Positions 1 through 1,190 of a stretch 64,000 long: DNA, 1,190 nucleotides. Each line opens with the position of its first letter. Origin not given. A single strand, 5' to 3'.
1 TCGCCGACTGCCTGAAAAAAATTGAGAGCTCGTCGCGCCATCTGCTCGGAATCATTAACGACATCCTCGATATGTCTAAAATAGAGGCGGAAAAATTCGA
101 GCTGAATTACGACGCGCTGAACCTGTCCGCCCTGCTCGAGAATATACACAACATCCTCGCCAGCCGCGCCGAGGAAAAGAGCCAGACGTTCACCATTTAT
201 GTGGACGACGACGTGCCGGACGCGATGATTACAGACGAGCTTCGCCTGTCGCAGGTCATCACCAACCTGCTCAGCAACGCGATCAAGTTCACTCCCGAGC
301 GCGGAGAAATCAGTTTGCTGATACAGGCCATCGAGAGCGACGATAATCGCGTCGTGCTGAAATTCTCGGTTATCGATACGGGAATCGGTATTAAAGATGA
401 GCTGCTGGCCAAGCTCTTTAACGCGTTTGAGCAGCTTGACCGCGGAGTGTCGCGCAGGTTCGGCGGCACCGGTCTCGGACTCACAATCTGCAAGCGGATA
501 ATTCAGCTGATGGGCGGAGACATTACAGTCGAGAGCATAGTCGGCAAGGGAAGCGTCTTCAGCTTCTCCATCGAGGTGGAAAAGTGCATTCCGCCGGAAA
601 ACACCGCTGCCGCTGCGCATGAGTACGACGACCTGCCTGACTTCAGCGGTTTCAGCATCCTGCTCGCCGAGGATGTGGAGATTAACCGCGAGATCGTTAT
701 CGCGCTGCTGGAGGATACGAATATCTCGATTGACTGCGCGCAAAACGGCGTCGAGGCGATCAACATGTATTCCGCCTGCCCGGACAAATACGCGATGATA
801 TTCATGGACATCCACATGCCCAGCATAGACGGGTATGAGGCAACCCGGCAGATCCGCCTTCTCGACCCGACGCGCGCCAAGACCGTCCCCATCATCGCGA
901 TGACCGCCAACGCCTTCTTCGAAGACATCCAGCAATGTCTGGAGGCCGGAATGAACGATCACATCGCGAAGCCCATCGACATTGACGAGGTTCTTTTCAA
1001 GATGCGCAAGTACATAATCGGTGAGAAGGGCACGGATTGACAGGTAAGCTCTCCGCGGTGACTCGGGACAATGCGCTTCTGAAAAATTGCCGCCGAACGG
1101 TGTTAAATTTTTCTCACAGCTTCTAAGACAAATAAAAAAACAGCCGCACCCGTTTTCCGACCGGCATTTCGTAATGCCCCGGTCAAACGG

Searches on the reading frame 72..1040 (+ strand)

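Call 84: search_protein_families(library=pfam, proteins=[window:72-1040:+], max_evalue=0.0001)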
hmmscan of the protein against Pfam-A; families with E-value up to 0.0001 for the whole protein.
window:72-1040:+ (322 aa): 2 families
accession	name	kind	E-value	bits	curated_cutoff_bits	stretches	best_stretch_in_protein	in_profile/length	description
PF02518.31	HATPase_c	-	2.9e-29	102.2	26.4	1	54-169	1-109/111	Histidine kinase-, DNA gyrase B-, and HSP90-like ATPase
PF00072.30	Response_reg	-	2.2e-23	83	30.2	1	196-308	1-107/111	Response regulator receiver domain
